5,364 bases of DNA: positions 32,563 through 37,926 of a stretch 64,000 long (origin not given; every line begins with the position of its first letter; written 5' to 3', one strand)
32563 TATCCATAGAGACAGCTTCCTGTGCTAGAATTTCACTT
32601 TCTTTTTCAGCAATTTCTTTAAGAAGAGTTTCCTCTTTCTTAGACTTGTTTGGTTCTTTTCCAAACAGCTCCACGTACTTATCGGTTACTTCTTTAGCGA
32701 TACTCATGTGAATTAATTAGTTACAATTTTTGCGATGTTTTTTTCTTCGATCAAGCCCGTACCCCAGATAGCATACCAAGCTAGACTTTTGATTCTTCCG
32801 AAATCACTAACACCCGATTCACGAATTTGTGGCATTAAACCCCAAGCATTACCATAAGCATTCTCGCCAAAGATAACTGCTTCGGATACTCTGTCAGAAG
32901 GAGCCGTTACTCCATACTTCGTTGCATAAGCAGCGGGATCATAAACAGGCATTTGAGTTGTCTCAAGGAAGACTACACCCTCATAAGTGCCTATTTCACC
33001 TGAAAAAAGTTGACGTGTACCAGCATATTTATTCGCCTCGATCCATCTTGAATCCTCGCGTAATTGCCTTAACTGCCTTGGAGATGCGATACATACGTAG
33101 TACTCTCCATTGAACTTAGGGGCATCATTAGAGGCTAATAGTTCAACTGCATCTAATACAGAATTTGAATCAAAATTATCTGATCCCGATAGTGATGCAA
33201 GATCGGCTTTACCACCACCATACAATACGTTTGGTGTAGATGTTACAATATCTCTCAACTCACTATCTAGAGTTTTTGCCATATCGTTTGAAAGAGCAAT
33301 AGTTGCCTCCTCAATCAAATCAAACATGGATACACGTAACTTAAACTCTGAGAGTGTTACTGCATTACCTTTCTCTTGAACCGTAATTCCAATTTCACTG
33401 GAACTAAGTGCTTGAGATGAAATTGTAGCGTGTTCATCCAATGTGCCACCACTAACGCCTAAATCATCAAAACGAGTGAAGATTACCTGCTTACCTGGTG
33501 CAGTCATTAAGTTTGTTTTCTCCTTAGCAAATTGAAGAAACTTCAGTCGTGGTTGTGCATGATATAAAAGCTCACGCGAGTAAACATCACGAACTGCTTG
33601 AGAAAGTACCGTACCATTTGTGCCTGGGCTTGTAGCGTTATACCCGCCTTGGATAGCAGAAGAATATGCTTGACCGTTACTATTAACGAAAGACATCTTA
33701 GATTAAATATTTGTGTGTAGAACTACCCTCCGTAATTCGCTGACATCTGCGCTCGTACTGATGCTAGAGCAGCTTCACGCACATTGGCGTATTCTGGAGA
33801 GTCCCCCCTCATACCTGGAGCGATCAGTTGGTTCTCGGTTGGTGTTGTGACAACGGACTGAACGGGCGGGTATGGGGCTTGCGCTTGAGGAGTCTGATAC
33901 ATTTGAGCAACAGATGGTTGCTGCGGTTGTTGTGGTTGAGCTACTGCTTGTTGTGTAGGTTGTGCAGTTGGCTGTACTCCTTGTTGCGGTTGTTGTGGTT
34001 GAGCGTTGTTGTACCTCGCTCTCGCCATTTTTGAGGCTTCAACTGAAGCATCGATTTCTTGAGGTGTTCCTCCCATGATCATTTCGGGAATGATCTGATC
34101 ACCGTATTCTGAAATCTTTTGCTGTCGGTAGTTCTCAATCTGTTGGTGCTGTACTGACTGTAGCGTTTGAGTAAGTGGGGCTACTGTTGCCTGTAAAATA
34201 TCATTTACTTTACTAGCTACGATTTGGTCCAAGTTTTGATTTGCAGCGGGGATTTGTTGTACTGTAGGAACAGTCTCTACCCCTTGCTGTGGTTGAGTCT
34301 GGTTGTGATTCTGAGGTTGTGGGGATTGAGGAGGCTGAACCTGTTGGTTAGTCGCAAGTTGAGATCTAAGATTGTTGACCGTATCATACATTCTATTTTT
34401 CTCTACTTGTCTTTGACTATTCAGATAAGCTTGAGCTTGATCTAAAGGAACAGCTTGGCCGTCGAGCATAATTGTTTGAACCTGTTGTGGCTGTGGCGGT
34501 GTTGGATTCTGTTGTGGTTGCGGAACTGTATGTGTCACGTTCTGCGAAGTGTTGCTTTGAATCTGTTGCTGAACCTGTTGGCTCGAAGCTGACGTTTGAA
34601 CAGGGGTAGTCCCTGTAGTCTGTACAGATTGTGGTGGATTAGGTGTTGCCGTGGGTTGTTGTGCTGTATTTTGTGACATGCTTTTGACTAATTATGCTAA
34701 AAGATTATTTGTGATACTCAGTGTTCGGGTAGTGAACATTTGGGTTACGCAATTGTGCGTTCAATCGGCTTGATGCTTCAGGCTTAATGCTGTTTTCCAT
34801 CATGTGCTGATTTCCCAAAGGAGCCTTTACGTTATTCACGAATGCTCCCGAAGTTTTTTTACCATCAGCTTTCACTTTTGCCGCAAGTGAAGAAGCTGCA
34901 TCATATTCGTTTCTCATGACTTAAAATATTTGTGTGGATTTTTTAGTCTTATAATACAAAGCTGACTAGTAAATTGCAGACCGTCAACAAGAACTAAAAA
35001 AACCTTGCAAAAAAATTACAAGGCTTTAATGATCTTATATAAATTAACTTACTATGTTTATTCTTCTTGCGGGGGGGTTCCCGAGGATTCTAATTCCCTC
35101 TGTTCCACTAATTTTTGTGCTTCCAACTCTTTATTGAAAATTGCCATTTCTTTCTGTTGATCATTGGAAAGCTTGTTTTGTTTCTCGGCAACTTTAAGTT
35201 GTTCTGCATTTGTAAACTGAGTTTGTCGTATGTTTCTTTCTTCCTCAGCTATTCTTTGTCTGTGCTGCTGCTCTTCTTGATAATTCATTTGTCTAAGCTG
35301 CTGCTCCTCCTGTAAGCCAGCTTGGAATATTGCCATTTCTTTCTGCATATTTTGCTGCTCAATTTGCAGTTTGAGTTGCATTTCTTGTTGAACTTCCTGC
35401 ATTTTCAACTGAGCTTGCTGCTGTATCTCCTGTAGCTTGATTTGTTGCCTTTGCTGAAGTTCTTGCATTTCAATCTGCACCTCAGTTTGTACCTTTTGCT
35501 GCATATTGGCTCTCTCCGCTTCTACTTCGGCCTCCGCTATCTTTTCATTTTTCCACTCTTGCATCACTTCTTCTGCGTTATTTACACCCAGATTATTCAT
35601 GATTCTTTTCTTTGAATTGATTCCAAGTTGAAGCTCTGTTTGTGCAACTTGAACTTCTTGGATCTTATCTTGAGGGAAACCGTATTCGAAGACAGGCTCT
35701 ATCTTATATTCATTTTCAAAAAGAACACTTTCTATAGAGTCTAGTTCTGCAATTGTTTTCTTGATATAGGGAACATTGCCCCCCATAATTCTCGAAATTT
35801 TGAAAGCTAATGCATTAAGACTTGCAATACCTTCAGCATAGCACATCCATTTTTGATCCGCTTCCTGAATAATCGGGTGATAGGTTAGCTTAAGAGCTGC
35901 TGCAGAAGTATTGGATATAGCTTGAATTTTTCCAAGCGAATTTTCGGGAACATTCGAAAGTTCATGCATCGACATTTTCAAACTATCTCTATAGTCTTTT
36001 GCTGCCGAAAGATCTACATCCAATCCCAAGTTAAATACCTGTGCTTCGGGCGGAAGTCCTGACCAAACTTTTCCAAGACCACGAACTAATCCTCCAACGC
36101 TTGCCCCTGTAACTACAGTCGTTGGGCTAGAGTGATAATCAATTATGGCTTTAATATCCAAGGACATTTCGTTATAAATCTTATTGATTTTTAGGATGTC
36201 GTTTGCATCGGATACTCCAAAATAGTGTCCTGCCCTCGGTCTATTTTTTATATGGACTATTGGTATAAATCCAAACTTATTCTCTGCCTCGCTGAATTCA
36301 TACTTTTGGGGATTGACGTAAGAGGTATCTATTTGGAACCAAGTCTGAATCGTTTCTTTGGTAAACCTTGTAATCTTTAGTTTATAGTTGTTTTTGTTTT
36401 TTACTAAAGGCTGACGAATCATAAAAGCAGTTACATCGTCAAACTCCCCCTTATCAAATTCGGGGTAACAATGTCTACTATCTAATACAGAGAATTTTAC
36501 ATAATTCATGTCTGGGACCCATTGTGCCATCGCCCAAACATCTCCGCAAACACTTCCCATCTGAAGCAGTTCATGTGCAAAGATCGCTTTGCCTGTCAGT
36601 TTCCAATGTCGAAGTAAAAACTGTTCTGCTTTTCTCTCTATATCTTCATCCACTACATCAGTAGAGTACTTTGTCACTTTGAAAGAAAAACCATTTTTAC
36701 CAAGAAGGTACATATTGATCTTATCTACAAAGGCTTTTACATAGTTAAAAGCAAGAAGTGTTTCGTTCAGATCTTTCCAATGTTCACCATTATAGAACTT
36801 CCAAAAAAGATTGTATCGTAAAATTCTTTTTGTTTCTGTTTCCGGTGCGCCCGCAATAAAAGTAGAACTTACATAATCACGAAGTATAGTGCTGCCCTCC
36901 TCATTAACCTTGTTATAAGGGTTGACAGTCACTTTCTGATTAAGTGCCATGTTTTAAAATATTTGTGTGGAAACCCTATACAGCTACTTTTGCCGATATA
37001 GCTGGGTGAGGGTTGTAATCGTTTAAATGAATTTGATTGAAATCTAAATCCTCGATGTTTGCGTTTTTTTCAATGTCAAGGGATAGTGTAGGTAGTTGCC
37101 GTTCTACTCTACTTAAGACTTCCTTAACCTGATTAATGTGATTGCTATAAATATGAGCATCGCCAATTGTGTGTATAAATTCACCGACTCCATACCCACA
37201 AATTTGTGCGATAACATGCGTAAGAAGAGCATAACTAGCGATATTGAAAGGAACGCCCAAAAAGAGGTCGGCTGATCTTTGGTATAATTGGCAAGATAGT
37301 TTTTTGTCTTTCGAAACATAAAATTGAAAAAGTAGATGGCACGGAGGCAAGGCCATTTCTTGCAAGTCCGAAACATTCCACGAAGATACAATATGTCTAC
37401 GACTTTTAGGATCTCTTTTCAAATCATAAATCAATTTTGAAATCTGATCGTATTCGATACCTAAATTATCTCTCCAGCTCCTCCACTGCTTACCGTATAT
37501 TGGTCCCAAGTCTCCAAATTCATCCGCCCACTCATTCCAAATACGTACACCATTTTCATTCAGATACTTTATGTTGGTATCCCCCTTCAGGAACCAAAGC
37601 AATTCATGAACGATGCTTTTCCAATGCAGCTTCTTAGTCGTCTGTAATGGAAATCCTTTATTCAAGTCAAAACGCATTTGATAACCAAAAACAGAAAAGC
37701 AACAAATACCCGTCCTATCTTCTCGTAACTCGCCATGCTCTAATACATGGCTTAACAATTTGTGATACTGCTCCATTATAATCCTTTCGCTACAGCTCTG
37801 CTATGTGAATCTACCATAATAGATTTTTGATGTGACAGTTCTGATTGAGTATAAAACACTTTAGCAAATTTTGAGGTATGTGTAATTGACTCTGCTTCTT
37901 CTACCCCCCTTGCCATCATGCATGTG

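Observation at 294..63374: Conserved 12-nt motif (gene-sense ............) 6-33 nt upstream of 14 start codons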

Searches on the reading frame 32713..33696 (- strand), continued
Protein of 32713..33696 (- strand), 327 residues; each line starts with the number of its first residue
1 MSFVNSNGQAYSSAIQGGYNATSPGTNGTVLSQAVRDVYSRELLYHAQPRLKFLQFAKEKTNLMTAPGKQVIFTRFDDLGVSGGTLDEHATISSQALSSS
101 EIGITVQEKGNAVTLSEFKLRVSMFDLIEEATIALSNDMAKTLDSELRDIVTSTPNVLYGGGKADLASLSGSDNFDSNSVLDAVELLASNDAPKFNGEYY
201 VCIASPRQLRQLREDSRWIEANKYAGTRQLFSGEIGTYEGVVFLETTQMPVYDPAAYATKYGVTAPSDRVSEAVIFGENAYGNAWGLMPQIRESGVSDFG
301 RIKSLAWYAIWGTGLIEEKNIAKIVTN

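Call 88: find_encoding_contigs(protein=P0006, flank=10000, max_places=2)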
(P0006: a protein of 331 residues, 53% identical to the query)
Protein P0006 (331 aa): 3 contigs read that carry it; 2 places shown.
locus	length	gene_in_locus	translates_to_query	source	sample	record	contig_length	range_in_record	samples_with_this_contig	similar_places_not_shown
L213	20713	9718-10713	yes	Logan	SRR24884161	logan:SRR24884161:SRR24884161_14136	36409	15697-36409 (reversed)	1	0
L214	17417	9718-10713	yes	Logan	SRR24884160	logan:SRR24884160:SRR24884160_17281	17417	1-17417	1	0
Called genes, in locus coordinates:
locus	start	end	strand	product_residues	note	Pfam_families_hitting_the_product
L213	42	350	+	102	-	-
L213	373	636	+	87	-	-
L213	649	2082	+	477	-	-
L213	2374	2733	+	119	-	-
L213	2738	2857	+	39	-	-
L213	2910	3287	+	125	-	-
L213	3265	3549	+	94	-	-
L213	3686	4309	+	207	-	-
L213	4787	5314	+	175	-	PF01242:PTPS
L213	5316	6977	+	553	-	-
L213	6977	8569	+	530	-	PF05133:SPP1_portal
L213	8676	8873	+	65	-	-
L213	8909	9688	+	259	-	-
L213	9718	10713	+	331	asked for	PF13252:Phage_capsid_3, PF25209:Phage_capsid_4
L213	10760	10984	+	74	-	-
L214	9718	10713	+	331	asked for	PF13252:Phage_capsid_3, PF25209:Phage_capsid_4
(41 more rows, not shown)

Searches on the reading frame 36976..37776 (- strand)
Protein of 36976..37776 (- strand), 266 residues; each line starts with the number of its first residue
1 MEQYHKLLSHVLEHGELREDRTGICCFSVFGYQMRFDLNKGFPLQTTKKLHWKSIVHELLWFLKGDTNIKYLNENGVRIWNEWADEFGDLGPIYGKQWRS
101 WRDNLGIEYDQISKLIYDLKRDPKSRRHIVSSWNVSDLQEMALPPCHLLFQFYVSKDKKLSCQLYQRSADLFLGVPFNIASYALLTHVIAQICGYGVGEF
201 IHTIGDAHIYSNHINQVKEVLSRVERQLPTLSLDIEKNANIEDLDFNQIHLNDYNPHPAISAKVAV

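Call 47: search_protein_families(library=pfam, max_evalue=0.01, proteins=[window:36976-37776:-])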
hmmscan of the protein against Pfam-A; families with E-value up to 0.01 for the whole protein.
window:36976-37776:- (266 aa): 1 family
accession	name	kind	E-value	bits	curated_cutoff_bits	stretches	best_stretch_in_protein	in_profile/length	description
PF00303.24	Thymidylat_synt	-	7.5e-122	406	24.3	1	2-266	1-266/266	Thymidylate synthase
